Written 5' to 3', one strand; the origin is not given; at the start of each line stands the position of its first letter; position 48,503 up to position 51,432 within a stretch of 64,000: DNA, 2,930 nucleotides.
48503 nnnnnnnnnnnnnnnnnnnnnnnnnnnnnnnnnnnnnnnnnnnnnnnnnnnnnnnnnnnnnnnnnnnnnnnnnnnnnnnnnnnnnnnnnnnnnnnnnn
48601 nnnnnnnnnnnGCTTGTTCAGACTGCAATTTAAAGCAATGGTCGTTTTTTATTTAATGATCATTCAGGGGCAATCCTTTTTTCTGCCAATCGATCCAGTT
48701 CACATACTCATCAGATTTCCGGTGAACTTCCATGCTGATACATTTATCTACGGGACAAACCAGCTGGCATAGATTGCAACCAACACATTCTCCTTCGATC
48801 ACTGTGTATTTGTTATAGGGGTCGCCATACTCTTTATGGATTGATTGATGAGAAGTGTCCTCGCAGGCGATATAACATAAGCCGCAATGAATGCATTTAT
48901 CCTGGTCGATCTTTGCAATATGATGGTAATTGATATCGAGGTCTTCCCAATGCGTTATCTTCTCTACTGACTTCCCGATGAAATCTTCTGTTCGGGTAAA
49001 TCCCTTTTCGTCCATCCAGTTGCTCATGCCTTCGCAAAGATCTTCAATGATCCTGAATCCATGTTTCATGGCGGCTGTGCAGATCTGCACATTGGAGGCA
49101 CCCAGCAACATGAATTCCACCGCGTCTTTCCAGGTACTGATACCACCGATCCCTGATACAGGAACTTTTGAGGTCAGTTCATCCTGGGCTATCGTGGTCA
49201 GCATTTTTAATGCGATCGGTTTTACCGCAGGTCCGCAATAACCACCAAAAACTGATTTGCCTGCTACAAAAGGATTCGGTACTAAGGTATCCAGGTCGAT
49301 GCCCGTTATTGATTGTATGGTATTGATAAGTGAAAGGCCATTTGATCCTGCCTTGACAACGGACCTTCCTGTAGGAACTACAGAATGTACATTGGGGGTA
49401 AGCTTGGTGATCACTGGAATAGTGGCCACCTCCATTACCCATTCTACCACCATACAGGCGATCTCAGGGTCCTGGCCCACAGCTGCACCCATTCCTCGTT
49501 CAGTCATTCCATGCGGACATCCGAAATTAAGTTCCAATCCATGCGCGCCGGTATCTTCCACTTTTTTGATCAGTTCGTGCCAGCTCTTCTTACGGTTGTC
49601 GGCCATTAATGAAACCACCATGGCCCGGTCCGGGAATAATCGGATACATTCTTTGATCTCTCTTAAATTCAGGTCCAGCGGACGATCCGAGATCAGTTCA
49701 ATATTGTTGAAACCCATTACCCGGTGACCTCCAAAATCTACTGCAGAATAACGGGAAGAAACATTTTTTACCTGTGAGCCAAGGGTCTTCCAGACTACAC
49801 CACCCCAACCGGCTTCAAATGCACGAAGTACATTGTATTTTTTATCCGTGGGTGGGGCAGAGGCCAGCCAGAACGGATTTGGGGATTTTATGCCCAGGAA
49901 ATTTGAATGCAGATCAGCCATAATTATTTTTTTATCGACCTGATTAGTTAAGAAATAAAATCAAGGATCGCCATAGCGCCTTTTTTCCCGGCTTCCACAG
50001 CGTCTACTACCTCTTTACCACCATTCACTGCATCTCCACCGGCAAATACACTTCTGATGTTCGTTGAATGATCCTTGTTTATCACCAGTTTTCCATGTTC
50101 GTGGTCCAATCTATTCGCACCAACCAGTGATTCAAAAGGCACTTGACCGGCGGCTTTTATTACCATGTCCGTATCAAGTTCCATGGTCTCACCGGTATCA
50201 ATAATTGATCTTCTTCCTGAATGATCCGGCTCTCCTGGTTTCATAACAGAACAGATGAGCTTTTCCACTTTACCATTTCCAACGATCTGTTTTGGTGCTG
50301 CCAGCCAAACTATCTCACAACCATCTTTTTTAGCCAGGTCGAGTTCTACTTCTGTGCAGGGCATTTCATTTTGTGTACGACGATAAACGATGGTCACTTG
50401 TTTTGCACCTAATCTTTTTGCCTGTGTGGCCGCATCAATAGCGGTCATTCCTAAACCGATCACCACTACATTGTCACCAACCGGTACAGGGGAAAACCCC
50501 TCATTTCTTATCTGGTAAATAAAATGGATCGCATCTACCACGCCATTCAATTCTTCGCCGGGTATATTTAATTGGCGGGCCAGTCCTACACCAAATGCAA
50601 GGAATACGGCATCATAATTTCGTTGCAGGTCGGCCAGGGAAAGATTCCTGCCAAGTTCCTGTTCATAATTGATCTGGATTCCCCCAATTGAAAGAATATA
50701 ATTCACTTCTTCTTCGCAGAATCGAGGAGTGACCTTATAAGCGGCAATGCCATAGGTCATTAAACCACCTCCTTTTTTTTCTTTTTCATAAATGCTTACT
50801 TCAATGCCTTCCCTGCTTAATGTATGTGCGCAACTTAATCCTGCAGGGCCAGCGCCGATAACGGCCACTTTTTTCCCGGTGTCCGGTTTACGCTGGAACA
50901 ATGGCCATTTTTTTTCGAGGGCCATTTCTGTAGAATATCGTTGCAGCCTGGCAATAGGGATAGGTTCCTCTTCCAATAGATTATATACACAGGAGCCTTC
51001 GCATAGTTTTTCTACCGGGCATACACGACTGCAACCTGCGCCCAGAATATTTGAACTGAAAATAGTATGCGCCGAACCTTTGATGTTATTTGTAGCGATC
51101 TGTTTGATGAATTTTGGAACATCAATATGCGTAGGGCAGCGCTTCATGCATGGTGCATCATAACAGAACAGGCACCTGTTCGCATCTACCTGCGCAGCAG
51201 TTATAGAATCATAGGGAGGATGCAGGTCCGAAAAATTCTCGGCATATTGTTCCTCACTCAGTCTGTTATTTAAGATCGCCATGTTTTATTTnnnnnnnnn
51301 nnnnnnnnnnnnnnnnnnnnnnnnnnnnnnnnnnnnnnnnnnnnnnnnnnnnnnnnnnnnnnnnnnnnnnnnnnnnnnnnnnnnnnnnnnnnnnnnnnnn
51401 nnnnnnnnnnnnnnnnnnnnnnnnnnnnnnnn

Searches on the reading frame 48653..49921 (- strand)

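Call 7: search_protein_families(library=pfam, proteins=[window:48653-49921:-], max_evalue=0.001)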
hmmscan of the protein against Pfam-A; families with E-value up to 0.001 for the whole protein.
window:48653-49921:- (422 aa): 11 families
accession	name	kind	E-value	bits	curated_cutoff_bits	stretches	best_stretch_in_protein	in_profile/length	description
PF01180.27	DHO_dh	-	4.2e-34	118.5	27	1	4-303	2-291/291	Dihydroorotate dehydrogenase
PF14697.11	Fer4_21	-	6.5e-20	71.5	35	1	336-397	1-59/59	4Fe-4S dicluster domain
PF01207.24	Dus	-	6.1e-09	35.8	20.4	1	107-174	61-129/311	Dihydrouridine synthase (Dus)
PF00037.32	Fer4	-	7.7e-09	35.5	21.1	2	337-353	2-18/24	4Fe-4S binding domain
PF12838.12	Fer4_7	-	2.5e-08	34.7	27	1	342-392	1-51/52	4Fe-4S dicluster domain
PF12797.12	Fer4_2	-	1.4e-07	31.4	24.5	1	337-353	4-20/22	4Fe-4S binding domain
PF12837.12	Fer4_6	-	4.5e-06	26.8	25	1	335-354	1-20/24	4Fe-4S binding domain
PF13237.11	Fer4_10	-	7e-05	23.1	25.5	1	337-390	3-53/53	4Fe-4S dicluster domain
PF12800.12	Fer4_4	-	0.00024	21.7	24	0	341-354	2-15/17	4Fe-4S binding domain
PF13187.11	Fer4_9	-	0.00066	20.1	27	0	342-392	1-50/52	4Fe-4S dicluster domain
PF13183.11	Fer4_8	-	0.00093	20.1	27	0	341-391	3-66/68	4Fe-4S dicluster domain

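Call 8: search_protein_families(library=ncbifam, proteins=[window:48653-49921:-], max_evalue=0.00001)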
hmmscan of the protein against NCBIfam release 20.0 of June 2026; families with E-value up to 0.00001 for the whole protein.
window:48653-49921:- (422 aa): 21 families
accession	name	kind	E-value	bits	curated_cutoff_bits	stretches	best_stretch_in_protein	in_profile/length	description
NF006183.0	PRK08318.1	equivalog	1.5e-194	646.6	335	1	1-415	1-416/422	NAD-dependent dihydropyrimidine dehydrogenase subunit PreA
TIGR01037.2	pyrD_sub1_fam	subfamily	1.1e-56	192.1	270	1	5-318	2-299/300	dihydroorotate dehydrogenase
NF005574.0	PRK07259.1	equivalog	3.8e-54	183.7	269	1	2-318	3-302/304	dihydroorotate dehydrogenase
NF041011.1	dihydoor_dh_Arch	equivalog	9.7e-38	129.9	330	1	100-319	87-288/289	dihydroorotate dehydrogenase PyrD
NF005741.0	PRK07565.1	subfamily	3.4e-28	98.7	303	1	1-319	1-307/335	dihydroorotate dehydrogenase-like protein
NF002702.0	PRK02506.1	equivalog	2.1e-26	92.8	301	1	20-317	20-308/313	dihydroorotate oxidase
TIGR01036.1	pyrD_sub2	equivalog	2.1e-13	49.8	200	1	4-317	46-353/356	dihydroorotate dehydrogenase (quinone)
NF005415.0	PRK06991.1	equivalog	2.3e-11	43.9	281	1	310-412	55-147/284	electron transport complex subunit RsxB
NF003645.0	PRK05286.1-2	equivalog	2.7e-11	42.9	366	1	167-321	210-357/359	quinone-dependent dihydroorotate dehydrogenase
NF003652.0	PRK05286.2-5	equivalog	2.8e-11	43.2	267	1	160-310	207-351/353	quinone-dependent dihydroorotate dehydrogenase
NF003650.0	PRK05286.2-3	equivalog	3.6e-11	42.6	477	1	167-320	237-390/393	quinone-dependent dihydroorotate dehydrogenase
TIGR01944.1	rnfB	subfamily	5.6e-11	42.3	68.7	1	329-409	101-174/190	RnfABCDGE type electron transport complex subunit B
NF003649.0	PRK05286.2-2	equivalog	6.4e-11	41.8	505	1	150-318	191-349/351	quinone-dependent dihydroorotate dehydrogenase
NF003651.0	PRK05286.2-4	equivalog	1.7e-10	40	448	1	194-318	253-375/377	quinone-dependent dihydroorotate dehydrogenase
NF003648.0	PRK05286.2-1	equivalog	4.8e-10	38.9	433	1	158-320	199-357/360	quinone-dependent dihydroorotate dehydrogenase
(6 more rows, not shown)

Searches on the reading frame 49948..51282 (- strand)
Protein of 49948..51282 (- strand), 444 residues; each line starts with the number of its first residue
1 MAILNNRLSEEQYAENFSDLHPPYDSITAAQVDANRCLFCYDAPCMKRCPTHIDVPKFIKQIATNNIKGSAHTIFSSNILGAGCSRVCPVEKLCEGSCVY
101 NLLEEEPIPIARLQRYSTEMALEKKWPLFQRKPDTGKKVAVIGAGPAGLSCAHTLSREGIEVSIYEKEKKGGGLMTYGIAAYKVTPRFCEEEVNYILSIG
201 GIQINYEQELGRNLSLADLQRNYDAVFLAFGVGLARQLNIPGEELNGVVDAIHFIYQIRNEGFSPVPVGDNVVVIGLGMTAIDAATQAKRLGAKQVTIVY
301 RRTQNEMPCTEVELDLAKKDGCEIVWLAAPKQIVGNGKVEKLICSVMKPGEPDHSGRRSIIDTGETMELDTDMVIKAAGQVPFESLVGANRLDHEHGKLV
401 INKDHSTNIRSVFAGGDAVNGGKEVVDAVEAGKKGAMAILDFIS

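Call 7: search_protein_families(library=pfam, proteins=[window:49948-51282:-], max_evalue=0.001)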
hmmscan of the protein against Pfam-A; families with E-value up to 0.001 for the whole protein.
window:49948-51282:- (444 aa): 17 families
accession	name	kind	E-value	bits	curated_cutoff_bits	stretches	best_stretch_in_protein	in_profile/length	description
PF14691.11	Fer4_20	-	6e-34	116.7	25.8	1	15-125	3-112/113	Dihydroprymidine dehydrogenase domain II, 4Fe-4S cluster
PF07992.20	Pyr_redox_2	-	1.3e-33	117.1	26.1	1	137-432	1-291/291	Pyridine nucleotide-disulphide oxidoreductase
PF13738.12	Pyr_redox_3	-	1.6e-12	47.7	30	2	141-193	2-55/305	Pyridine nucleotide-disulphide oxidoreductase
PF00070.33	Pyr_redox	-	7.2e-12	46.1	22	1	271-341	1-76/82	Pyridine nucleotide-disulphide oxidoreductase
PF12831.13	FAD_oxidored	-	3.9e-09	36.7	27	1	139-181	2-44/416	FAD dependent oxidoreductase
PF13450.12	NAD_binding_8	-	1.7e-08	35.1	21.9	1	141-176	1-36/68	NAD(P)-binding Rossmann-like domain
PF01266.30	DAO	-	9.6e-08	32.4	27.9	1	138-172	1-35/353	FAD dependent oxidoreductase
PF00890.30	FAD_binding_2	-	8.3e-07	29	20.4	1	139-173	2-36/414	FAD binding domain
PF03486.20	HI0933_like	-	1e-06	28.9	50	1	138-172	2-36/244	HI0933-like protein Rossmann domain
PF01262.27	AlaDh_PNT_C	-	1.1e-06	28.7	23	0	271-303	30-61/214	Alanine dehydrogenase/PNT, C-terminal domain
PF01134.28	GIDA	-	1.3e-06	28.1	22.1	0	138-169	1-32/391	Glucose inhibited division protein A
PF00743.25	FMO-like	-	6.6e-06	25.3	22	0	137-177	2-42/532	Flavin-binding monooxygenase-like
PF01494.25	FAD_binding_3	-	7.3e-06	25.9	22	1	138-169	3-34/349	FAD binding domain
PF01946.23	Thi4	-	1.6e-05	24.7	26.2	1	138-179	19-62/235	Thi4 family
PF21799.2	MurD-like_N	-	3.5e-05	24.4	27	0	137-170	1-34/88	Mur ligase MurD-like, N-terminal domain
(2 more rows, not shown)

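Call 8: search_protein_families(library=ncbifam, proteins=[window:49948-51282:-], max_evalue=0.00001)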
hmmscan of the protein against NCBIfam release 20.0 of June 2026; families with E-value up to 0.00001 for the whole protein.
window:49948-51282:- (444 aa): 45 families (the best 25 are shown)
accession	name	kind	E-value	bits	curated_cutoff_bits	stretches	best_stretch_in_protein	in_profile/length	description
NF009414.0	PRK12778.1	equivalog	1.5e-103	347.5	1103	1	29-443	323-749/752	bifunctional dihydroorotate dehydrogenase B NAD binding subunit/NADPH-dependent glutamate synthase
TIGR01316.1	gltA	equivalog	6.9e-103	344.8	471.75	1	27-442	18-448/449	NADPH-dependent glutamate synthase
NF009410.0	PRK12771.1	subfamily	2e-102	343.6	516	1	41-443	46-445/566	NAD(P)-binding protein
NF009454.0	PRK12814.1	equivalog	8.3e-89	298.7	916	1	42-443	101-500/657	putative NADPH-dependent glutamate synthase small subunit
TIGR01318.1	gltD_gamma_fam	subfamily_domain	4.8e-86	289.2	482.95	1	7-443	13-465/467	glutamate synthase, small subunit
NF009413.0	PRK12775.1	equivalog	1.1e-78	265.2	1895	1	11-443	308-754/1006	putative trifunctional 2-polyprenylphenol hydroxylase/glutamate synthase subunit beta/ferritin domain-containing protein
NF009408.0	PRK12769.1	equivalog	1.2e-73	248.3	1003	1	8-443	199-651/659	formate-dependent uric acid utilization protein AegA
TIGR03315.1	Se_ygfK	equivalog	3.7e-73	246.5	835.3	1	40-440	442-836/1012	putative selenate reductase subunit YgfK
NF010590.0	PRK13984.1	equivalog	8.3e-72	242.2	946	1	14-443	170-606/611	putative oxidoreductase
NF009409.0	PRK12770.1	subfamily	5.1e-65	219.9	343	1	130-443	12-350/360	putative glutamate synthase subunit beta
NF009451.0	PRK12809.1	equivalog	1.3e-64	218.7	1154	1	7-441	181-632/639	formate-dependent uric acid utilization protein YgfT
NF009415.0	PRK12779.1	equivalog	7.6e-63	212.7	1519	1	48-441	213-624/944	putative bifunctional glutamate synthase subunit beta/2-polyprenylphenol hydroxylase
TIGR01317.1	GOGAT_sm_gam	subfamily_domain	4.2e-51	174.3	447.7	1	16-442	24-477/485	glutamate synthase small subunit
NF045663.1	diclust_near_Sec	equivalog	5.5e-29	100.8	530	1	35-234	10-201/759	pyridine nucleotide-disulfide oxidoreductase/dicluster-binding protein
TIGR01292.1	TRX_reduct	equivalog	2.9e-19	69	343.45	1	269-441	141-295/300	thioredoxin-disulfide reductase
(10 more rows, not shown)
